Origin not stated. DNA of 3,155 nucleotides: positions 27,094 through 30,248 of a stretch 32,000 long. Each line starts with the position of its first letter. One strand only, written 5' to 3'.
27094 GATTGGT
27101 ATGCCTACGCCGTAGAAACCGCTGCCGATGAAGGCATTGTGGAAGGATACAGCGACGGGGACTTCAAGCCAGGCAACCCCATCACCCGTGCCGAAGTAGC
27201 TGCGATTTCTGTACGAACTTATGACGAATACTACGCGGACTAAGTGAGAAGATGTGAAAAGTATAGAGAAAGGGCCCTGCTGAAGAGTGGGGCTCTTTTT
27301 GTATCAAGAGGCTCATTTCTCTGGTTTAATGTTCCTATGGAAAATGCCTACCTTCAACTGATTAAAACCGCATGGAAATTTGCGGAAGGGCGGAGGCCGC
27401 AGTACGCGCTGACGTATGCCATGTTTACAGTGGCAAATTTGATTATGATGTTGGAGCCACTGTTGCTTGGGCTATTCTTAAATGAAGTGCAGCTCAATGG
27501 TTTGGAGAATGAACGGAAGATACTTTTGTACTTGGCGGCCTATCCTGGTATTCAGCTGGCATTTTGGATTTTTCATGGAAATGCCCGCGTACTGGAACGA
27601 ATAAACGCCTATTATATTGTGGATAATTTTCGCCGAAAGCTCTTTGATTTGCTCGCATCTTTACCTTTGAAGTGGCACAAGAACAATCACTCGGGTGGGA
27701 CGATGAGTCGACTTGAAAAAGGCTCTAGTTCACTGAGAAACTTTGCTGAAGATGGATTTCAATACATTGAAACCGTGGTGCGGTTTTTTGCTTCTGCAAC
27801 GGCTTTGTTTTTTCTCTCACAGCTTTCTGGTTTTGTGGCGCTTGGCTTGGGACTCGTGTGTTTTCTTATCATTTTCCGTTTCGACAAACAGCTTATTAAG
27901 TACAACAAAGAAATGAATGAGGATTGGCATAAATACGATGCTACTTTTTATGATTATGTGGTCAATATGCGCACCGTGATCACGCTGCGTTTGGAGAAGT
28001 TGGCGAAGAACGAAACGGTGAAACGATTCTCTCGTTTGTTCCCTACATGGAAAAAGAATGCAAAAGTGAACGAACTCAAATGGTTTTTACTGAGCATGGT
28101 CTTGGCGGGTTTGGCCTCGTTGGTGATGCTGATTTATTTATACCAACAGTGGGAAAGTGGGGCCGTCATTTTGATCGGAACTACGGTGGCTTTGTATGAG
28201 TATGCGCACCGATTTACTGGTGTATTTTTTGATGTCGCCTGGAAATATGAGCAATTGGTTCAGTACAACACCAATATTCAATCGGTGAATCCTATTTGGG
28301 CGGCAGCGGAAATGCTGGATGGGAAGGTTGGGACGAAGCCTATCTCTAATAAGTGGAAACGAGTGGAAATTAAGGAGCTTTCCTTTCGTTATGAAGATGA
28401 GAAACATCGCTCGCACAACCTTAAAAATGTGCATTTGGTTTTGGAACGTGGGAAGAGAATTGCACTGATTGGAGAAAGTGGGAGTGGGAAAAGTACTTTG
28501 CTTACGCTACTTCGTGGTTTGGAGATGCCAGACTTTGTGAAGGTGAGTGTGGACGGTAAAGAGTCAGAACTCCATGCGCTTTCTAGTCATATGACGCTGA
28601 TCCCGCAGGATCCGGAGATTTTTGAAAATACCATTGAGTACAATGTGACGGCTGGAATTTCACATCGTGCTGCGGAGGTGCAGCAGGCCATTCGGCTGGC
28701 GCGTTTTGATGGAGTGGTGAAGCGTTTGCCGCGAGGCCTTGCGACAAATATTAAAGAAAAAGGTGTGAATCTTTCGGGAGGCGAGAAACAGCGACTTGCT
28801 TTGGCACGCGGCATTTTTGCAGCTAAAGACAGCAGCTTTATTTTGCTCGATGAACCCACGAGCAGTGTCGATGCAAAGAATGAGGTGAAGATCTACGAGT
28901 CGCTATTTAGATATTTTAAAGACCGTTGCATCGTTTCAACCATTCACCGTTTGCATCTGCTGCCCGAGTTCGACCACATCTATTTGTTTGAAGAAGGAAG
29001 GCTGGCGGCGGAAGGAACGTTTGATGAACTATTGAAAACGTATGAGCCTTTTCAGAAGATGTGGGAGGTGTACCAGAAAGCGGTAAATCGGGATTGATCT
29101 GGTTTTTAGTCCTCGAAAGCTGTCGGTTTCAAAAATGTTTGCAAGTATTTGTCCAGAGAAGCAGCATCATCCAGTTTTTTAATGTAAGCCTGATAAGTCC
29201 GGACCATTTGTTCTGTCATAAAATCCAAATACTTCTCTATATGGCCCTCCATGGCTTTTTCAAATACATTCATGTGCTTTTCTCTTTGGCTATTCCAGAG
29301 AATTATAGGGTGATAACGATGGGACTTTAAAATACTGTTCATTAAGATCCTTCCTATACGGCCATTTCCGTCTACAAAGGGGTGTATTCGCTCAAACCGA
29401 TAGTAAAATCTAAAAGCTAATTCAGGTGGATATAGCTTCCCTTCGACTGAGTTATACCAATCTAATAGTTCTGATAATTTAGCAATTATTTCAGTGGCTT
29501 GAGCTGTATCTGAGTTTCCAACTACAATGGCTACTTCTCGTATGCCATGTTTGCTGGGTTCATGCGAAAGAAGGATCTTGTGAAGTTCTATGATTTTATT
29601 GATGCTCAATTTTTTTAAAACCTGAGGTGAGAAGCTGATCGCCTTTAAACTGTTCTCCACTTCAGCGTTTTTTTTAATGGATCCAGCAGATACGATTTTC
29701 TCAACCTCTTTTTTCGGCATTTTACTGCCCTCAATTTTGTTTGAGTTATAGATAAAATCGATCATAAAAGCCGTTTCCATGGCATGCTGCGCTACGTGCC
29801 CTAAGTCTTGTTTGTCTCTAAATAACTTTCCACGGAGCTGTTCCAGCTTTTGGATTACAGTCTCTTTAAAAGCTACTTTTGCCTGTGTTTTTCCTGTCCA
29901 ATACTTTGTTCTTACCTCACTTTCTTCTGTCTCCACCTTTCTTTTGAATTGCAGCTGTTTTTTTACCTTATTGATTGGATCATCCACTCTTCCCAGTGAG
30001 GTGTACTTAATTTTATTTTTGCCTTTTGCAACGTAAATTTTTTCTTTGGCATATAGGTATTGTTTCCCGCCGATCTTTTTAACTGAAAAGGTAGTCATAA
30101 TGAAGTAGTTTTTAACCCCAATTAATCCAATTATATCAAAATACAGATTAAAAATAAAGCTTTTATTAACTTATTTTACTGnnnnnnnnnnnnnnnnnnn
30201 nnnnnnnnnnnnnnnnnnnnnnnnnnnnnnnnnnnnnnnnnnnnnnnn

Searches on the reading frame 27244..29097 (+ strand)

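Call 29: search_protein_families(library=pfam, proteins=[window:27244-29097:+], max_evalue=0.01)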
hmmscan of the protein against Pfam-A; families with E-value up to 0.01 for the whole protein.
window:27244-29097:+ (617 aa): 10 families
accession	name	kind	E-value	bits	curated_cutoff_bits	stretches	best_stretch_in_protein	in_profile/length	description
PF00005.33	ABC_tran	-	1.1e-24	88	25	1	393-540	1-137/137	ABC transporter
PF00664.28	ABC_membrane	-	2.1e-14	54.3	28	1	60-305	7-252/274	ABC transporter transmembrane region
PF13304.12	AAA_21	-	1.5e-05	25.7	27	0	407-426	3-22/304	AAA domain, putative AbiEii toxin, Type IV TA system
PF02463.25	SMC_N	-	3.8e-05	23.7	40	1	467-568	135-198/220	RecF/RecN/SMC N terminal domain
PF13555.12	AAA_29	-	0.0011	19.2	27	1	402-420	22-39/61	P-loop containing region of AAA domain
PF03193.22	RsgA_GTPase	-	0.0022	18.3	30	1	387-426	91-129/174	RsgA GTPase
PF13481.12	AAA_25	-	0.003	17.6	27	1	382-422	11-52/195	AAA domain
PF13401.12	AAA_22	-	0.0074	17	27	0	406-440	8-45/130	AAA domain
PF14362.11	DUF4407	-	0.0085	15.9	31.3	0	180-223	28-71/297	Domain of unknown function (DUF4407)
PF20990.2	DUF2207_C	-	0.0088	16.2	33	0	181-231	150-203/247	Predicted membrane protein (DUF2207) C-terminal domain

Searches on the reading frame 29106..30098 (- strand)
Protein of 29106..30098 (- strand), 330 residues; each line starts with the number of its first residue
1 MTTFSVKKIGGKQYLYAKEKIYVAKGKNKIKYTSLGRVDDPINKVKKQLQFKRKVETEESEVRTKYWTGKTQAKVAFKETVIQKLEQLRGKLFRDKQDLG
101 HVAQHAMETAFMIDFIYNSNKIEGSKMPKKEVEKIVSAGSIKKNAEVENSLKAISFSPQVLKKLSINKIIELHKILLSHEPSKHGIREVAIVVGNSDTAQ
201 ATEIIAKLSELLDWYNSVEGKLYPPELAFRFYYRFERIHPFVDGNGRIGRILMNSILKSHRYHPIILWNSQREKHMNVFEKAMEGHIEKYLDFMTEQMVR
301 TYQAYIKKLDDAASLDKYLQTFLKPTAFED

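Call 29: search_protein_families(library=pfam, proteins=[window:29106-30098:-], max_evalue=0.01)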
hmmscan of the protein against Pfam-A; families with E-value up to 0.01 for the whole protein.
window:29106-30098:- (330 aa): 1 family
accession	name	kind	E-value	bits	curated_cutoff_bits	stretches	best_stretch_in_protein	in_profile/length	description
PF02661.23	Fic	-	5.3e-21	75.7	24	1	164-257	2-93/93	Fic/DOC family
